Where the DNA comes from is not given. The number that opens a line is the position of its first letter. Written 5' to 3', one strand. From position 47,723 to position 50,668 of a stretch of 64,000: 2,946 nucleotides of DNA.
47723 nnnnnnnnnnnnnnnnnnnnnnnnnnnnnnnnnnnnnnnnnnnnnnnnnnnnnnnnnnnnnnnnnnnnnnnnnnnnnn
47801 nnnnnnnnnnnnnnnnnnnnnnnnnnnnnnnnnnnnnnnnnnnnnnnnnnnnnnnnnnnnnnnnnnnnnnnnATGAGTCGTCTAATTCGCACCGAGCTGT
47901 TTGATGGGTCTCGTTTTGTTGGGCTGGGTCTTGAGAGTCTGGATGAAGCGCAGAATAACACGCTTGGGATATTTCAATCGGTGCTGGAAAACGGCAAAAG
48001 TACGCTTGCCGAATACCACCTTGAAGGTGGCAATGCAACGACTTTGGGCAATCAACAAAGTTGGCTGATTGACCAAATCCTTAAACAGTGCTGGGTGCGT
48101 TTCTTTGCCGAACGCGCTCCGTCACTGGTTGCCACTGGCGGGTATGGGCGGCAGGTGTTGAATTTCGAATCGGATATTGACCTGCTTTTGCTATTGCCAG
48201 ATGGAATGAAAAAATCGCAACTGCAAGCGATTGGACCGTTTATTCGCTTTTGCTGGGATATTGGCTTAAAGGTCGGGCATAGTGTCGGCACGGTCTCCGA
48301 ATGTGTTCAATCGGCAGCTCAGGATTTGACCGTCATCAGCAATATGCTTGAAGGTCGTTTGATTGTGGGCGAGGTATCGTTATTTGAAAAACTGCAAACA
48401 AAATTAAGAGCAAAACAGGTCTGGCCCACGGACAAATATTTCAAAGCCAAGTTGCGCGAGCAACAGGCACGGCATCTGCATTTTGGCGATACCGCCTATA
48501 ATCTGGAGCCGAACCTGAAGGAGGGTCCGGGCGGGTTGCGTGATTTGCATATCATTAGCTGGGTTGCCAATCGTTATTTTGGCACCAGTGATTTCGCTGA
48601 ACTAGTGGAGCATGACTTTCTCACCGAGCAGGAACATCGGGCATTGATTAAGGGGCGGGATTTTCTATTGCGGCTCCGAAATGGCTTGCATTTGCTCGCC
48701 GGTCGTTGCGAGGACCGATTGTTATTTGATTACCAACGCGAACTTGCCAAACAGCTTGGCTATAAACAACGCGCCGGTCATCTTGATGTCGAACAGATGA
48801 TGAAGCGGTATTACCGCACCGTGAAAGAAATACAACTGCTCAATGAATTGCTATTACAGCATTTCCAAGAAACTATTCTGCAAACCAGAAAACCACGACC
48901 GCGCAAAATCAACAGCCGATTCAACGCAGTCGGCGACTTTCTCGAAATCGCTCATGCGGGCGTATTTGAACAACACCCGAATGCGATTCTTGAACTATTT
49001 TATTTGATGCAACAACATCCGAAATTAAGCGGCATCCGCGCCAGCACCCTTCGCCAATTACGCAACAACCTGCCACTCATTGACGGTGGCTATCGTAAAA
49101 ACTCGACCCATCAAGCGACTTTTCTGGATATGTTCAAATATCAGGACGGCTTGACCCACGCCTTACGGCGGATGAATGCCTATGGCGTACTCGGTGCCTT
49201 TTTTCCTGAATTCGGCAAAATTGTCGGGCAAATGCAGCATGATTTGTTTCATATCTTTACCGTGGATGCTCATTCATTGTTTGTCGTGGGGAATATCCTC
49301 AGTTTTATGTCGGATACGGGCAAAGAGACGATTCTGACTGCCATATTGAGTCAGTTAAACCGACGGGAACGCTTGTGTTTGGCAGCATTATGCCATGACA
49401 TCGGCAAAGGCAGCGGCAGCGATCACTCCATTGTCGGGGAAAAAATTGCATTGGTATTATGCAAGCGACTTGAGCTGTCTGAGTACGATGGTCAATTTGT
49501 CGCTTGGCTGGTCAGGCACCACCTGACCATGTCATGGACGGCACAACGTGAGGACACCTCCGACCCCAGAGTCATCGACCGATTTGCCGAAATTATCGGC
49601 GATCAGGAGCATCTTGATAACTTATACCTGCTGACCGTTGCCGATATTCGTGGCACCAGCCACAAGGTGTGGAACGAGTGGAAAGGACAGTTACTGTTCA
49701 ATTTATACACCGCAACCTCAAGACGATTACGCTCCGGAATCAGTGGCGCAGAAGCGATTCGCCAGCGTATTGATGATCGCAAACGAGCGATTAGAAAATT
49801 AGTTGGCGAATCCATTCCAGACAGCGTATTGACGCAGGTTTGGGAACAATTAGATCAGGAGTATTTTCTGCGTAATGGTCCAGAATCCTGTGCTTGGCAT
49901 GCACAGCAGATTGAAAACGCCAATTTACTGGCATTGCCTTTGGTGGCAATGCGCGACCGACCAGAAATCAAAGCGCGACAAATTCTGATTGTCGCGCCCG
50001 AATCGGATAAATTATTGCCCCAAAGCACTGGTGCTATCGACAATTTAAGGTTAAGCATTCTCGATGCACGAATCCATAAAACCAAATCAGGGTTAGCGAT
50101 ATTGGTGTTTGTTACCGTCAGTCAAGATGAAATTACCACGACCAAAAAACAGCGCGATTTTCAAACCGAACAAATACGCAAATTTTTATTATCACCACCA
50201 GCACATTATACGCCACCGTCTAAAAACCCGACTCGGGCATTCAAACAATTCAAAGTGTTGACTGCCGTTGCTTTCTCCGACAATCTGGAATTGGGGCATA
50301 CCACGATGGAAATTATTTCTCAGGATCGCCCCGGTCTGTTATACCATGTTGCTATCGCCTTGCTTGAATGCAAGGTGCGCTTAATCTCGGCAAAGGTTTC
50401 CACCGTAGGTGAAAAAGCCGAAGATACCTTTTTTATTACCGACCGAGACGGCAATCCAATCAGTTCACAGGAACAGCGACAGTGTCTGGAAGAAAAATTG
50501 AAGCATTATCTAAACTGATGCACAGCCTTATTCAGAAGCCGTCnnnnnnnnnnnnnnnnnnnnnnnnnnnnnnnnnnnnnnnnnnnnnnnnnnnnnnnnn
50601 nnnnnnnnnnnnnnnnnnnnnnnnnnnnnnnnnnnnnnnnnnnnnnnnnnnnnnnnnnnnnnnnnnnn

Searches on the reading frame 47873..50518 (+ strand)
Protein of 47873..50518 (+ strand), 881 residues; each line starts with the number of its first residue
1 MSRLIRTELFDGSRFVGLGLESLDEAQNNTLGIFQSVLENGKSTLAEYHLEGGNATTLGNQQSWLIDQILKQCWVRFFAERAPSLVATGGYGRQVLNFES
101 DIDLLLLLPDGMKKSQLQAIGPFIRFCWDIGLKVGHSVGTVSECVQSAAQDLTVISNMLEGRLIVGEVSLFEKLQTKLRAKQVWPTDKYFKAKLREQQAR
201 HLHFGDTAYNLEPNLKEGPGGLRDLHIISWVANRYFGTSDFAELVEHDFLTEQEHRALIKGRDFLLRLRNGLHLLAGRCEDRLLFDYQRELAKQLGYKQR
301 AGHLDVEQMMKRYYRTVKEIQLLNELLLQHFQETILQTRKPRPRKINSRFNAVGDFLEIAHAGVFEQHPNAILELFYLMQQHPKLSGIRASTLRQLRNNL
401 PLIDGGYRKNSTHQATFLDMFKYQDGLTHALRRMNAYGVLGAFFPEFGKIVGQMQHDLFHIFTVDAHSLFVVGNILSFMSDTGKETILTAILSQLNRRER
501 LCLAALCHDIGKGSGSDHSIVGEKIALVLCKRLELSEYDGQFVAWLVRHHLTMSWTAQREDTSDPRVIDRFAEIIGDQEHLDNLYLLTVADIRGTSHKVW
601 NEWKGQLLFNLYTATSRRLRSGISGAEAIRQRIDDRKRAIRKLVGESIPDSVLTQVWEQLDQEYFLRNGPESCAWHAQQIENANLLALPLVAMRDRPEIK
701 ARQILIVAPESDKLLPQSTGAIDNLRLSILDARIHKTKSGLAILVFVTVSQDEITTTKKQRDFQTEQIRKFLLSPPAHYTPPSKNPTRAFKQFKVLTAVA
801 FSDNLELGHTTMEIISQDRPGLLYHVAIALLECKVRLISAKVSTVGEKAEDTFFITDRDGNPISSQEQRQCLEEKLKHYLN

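Call 20: find_encoding_contigs(protein=window:47873-50518:+, flank=10000, max_places=6)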
Protein window:47873-50518:+ (881 aa): no gene with exactly this product is on record in the collection.

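Call 69: search_protein_families(library=pfam, proteins=[window:47873-50518:+], max_evalue=0.00001)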
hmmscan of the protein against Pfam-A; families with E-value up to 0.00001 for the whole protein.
window:47873-50518:+ (881 aa): 3 families
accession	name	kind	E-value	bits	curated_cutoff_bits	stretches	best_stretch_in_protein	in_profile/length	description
PF08335.16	GlnD_UR_UTase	-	8.4e-46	155.9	21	1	189-327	2-140/141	GlnD PII-uridylyltransferase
PF01966.28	HD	-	3.5e-09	37.4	22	1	487-575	20-107/116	HD domain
PF24931.1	ACT_ACR9_3rd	-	8.4e-07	29.4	27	1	799-878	2-82/98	ACR9-like, ACT-like domain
